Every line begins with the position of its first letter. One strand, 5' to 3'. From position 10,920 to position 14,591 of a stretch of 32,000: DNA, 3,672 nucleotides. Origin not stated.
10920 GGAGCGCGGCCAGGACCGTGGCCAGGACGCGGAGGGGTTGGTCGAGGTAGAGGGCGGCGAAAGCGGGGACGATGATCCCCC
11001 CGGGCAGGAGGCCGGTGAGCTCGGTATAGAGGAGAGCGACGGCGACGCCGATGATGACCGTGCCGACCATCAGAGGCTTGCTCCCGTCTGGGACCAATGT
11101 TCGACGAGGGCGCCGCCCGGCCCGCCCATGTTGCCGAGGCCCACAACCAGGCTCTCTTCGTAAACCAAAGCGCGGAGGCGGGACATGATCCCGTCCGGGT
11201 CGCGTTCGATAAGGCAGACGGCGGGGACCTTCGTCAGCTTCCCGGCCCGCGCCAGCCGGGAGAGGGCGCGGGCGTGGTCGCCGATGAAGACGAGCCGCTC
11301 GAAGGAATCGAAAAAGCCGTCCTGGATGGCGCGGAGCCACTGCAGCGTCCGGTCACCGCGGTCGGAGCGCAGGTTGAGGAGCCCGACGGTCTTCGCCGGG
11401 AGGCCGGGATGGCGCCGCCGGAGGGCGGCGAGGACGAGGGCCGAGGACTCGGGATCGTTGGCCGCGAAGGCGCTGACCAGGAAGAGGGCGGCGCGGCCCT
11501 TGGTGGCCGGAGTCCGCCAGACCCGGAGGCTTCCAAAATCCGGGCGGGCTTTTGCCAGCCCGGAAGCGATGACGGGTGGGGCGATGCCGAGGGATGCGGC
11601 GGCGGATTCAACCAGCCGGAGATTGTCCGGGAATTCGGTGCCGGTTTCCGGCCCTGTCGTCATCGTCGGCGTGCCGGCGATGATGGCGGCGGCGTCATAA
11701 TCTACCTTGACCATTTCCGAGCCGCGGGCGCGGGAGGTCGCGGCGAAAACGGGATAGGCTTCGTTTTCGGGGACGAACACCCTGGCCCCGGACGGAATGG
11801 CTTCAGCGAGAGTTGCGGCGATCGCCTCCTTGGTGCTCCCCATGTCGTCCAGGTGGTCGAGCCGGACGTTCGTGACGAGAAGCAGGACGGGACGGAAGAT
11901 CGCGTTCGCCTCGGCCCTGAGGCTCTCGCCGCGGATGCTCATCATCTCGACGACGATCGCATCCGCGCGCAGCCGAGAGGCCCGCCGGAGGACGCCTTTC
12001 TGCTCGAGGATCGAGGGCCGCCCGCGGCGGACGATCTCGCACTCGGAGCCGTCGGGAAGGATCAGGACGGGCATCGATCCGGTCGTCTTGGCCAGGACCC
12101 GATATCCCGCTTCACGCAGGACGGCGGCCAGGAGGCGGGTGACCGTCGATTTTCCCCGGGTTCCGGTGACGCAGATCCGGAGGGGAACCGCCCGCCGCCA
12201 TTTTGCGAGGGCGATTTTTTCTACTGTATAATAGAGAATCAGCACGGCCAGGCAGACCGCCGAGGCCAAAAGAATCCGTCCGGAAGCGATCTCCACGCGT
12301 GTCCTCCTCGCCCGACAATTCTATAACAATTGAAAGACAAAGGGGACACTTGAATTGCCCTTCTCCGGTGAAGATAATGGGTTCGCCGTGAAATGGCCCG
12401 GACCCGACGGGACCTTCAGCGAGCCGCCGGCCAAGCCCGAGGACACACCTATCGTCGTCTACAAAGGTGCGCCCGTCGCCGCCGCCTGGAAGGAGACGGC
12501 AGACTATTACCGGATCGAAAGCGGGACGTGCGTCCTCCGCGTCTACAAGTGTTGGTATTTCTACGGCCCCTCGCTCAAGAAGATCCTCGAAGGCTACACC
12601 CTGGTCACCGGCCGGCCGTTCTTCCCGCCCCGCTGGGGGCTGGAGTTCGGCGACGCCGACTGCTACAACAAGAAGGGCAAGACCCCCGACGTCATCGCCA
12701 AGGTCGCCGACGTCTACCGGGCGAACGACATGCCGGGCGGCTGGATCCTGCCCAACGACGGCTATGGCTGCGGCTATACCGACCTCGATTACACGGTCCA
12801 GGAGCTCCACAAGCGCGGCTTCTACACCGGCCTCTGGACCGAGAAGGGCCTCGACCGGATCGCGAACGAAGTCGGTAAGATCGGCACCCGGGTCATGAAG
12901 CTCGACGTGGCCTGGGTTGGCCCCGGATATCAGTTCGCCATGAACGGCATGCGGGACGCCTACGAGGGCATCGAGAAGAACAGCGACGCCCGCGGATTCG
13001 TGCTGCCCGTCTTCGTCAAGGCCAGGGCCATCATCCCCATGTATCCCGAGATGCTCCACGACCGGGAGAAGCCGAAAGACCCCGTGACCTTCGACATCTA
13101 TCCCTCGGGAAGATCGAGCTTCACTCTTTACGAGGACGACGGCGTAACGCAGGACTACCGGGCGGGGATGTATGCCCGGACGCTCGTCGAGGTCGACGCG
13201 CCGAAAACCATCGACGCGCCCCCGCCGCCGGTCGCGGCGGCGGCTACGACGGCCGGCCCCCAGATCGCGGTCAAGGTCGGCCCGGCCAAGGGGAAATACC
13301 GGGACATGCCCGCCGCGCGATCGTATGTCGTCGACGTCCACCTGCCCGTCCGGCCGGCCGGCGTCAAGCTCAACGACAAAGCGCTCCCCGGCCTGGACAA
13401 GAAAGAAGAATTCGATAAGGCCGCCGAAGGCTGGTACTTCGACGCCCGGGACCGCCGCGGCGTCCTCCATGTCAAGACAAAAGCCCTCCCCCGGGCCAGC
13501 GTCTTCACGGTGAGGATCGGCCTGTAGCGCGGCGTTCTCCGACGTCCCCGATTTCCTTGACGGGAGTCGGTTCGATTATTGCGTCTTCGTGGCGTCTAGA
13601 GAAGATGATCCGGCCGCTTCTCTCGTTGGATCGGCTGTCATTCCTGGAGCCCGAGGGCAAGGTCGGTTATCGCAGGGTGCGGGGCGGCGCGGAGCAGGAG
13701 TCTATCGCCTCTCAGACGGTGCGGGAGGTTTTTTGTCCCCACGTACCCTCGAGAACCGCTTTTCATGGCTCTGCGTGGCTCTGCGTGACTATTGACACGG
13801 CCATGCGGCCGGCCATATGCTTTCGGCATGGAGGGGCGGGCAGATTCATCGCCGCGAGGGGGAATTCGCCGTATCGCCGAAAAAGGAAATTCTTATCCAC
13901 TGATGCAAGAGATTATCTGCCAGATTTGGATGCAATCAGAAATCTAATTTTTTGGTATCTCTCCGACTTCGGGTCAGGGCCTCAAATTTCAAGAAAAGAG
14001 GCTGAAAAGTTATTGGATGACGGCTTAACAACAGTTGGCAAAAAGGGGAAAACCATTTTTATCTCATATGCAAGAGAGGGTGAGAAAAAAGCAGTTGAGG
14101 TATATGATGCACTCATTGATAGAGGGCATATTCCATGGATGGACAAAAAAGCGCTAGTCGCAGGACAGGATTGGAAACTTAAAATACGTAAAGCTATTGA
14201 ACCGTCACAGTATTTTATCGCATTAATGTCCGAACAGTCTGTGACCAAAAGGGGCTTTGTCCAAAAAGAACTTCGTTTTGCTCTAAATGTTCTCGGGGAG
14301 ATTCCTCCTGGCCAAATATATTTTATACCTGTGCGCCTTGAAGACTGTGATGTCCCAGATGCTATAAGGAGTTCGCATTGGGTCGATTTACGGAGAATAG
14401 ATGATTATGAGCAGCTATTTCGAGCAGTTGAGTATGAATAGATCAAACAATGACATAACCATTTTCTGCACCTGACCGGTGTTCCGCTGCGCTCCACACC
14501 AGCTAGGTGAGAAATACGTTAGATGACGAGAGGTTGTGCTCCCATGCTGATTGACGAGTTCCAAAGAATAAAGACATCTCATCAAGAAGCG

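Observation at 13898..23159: AT-richer defence-type island delimited almost to the nucleotide by two 111-bp direct repeats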

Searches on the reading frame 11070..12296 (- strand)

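Call 15: search_protein_families(library=pfam, proteins=[window:11070-12296:-], max_evalue=0.001)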
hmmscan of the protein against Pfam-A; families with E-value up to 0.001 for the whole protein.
window:11070-12296:- (408 aa): 1 family
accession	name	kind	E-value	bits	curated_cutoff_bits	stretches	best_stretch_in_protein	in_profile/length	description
PF08245.18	Mur_ligase_M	-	2.2e-11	44.6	24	1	43-204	1-151/200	Mur ligase middle domain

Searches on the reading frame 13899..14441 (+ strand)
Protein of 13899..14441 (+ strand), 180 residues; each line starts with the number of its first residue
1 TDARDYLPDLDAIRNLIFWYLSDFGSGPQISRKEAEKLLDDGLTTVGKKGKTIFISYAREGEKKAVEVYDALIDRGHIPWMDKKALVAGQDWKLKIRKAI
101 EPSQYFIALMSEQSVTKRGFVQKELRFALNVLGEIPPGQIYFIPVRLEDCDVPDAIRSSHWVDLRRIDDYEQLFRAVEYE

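Call 9: search_protein_families(library=padloc, proteins=[window:13947-14441:+], max_evalue=0.01)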
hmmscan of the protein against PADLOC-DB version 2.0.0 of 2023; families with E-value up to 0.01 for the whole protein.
window:13947-14441:+ (164 aa): 9 families
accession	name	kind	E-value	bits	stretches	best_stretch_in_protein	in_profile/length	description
PDLC02421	Aga_TIR-PNTD1-PNTD2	-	1.8e-13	48.4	1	35-148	4-117/430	Class I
PDLC02403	Aga_TIR-PNTD1-PNTD2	-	7e-11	39.8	1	54-148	23-116/443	Class I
PDLC02012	SAVED5--SAVED_TIR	-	4.5e-08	30.6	1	36-116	15-95/404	-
PDLC05062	PDC-S66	-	6.2e-08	30.4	1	32-109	146-223/282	-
PDLC02962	RT-TIR_XII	-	5.5e-06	23.5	1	36-112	347-423/478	single gene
PDLC03957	bSEFIR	-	6.9e-05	20.8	1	34-160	38-179/412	-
PDLC00419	ThsB1|ThsB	-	0.0025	15.6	1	26-102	19-99/165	TIR-like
PDLC00417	ThsB1|ThsB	-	0.0059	14.1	1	36-111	168-243/303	TIR-like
PDLC02416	Aga_REase-TIR-PNTD1-PNTD2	-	0.0096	12.6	0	59-148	180-263/572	Class I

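Call 60: search_protein_representatives(protein=window:13899-14441:+)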
Query: 180 residues. Proteins with E-value up to 0.001 (for the whole library): 17842; up to 1e-10: 9136; up to 1e-30: 93. The best 150 are listed.
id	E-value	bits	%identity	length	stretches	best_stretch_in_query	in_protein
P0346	6.6e-116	400.8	100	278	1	1-180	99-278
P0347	2.9e-61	222.8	59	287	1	6-179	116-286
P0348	1.1e-51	191.6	52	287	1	9-178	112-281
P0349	7.0e-48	179.2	43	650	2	50-154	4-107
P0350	1.4e-47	178.2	34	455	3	52-166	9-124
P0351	7.3e-46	172.6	40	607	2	53-168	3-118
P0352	4.9e-45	169.9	49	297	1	13-179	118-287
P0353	6.3e-45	169.5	48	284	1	13-180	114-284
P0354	5.4e-44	166.5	47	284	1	10-178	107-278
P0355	7.1e-44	166.1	48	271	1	10-178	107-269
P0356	2.9e-43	164.1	50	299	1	16-178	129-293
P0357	8.3e-43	162.6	47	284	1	15-177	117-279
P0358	8.8e-42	159.3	43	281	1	4-178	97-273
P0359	6.3e-41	156.5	50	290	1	41-179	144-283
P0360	9.6e-41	155.9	50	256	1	5-150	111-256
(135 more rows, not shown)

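Call 62: search_protein_families(library=ncbifam, proteins=[P0347], max_evalue=0.01)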
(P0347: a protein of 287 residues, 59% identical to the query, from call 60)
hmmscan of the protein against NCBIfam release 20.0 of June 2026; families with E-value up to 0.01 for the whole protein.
P0347 (287 aa): 3 families
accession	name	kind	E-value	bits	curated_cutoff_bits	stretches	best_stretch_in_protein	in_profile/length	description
NF042941.1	Retron_TIR_antiphage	equivalog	1.3e-10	40.7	600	1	159-235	341-417/464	TIR domain-containing anti-phage reverse transcriptase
NF058526.1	Thoeris_type3_ThcB4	equivalog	1.7e-09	37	220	1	144-236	113-206/375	Thoeris type III anti-phage system protein ThcB4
NF040588.1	FxsC_Nterm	equivalog_domain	0.0087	16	130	0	181-234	42-95/182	TIR-like protein FxsC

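Call 73: search_protein_families(library=pfam, proteins=[P0347], max_evalue=1)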
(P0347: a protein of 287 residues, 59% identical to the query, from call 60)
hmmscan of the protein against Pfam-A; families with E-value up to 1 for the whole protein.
P0347 (287 aa): 5 families
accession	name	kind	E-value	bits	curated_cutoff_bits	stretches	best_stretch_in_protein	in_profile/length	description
PF13676.11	TIR_2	-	9.2e-33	113.8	28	1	160-280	1-117/122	TIR domain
PF01582.25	TIR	-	9.2e-06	26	21.3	1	160-234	4-79/179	TIR domain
PF18735.6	HEPN_RiboL-PSP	-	0.01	16.2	28.4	1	54-134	99-185/191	RiboL-PSP-HEPN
PF00210.30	Ferritin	-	0.02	15.3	24.5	1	150-209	26-87/142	Ferritin-like domain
PF13271.11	DUF4062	-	0.075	13.7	24.7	1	160-219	2-62/82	Domain of unknown function (DUF4062)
